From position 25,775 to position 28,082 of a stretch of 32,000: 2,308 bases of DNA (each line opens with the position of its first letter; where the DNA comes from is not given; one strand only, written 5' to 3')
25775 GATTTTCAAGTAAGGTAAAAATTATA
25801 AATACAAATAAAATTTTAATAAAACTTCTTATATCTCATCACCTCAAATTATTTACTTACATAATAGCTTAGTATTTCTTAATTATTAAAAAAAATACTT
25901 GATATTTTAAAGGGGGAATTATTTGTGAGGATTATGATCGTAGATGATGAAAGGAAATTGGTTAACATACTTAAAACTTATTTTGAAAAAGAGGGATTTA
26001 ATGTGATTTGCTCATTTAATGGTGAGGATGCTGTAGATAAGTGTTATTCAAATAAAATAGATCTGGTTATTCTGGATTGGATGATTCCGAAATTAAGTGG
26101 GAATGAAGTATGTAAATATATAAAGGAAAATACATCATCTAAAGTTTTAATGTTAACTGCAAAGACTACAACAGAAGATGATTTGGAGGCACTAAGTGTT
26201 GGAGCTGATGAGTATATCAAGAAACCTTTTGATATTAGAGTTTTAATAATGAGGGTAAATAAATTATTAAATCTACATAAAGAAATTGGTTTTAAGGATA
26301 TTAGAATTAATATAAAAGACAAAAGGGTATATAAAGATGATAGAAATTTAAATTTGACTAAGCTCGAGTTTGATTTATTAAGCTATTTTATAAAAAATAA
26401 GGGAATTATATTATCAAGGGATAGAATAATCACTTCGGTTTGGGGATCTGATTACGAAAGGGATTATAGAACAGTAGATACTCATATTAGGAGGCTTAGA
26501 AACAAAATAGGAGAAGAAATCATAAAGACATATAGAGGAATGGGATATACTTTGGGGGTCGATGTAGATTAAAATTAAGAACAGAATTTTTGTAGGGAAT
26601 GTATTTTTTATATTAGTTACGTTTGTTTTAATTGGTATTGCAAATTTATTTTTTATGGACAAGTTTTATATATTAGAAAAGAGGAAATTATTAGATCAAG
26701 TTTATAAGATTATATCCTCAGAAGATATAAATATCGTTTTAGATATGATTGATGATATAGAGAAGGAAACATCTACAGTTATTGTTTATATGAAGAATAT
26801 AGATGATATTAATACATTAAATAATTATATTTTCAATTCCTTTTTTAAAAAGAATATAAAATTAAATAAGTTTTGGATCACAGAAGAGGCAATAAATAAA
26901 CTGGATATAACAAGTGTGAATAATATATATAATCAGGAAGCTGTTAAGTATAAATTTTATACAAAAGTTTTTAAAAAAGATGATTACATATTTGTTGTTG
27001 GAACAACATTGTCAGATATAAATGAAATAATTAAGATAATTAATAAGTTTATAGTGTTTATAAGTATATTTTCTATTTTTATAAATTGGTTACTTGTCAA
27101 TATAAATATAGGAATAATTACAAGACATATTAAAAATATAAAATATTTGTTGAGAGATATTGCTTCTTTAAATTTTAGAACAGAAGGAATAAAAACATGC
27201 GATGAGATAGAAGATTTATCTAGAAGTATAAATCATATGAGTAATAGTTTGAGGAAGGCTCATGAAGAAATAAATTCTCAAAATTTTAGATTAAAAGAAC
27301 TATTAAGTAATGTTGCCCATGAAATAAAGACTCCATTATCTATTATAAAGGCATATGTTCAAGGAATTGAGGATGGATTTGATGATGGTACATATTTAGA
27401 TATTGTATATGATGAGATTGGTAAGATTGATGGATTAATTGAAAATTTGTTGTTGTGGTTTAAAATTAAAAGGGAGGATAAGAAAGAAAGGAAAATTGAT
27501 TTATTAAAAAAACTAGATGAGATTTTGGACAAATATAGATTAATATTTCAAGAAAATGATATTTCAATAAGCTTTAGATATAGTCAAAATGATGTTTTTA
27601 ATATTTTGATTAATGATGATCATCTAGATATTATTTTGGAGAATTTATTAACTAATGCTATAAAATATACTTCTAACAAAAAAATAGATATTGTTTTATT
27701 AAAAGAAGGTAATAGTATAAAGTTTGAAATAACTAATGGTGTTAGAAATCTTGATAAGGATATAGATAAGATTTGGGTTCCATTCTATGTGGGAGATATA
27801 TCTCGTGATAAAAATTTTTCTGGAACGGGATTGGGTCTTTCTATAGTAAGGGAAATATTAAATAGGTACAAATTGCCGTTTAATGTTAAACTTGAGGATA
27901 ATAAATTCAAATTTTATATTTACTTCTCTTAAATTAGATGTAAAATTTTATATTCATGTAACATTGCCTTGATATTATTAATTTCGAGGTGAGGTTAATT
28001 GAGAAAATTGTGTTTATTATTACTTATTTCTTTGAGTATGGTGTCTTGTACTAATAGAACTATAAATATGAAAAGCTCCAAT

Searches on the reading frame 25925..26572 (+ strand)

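Call 11: search_protein_families(library=pfam, proteins=[window:25925-26572:+], max_evalue=0.001)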
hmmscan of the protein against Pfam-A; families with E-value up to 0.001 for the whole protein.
window:25925-26572:+ (215 aa): 2 families
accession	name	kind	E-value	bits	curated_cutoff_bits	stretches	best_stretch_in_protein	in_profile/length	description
PF00072.30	Response_reg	-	2.5e-26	92.4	30.2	1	3-111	1-110/111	Response regulator receiver domain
PF00486.34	Trans_reg_C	-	2.8e-24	85.4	26.2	1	140-210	2-77/77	Transcriptional regulatory protein, C terminal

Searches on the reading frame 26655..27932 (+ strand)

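Call 11: search_protein_families(library=pfam, proteins=[window:26655-27932:+], max_evalue=0.001)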
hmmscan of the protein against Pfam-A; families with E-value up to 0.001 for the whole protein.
window:26655-27932:+ (425 aa): 4 families
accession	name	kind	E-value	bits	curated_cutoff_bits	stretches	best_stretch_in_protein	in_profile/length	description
PF02518.31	HATPase_c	-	5.5e-12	46.5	26.4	1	321-410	3-92/111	Histidine kinase-, DNA gyrase B-, and HSP90-like ATPase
PF00512.31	HisKA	-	8e-12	45.5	26.9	1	213-271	2-63/66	His Kinase A (phospho-acceptor) domain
PF14501.12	HATPase_c_5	-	8.6e-08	32.5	22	1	324-423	6-100/102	GHKL domain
PF00672.30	HAMP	-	4.5e-05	24.1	25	1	153-200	4-52/53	HAMP domain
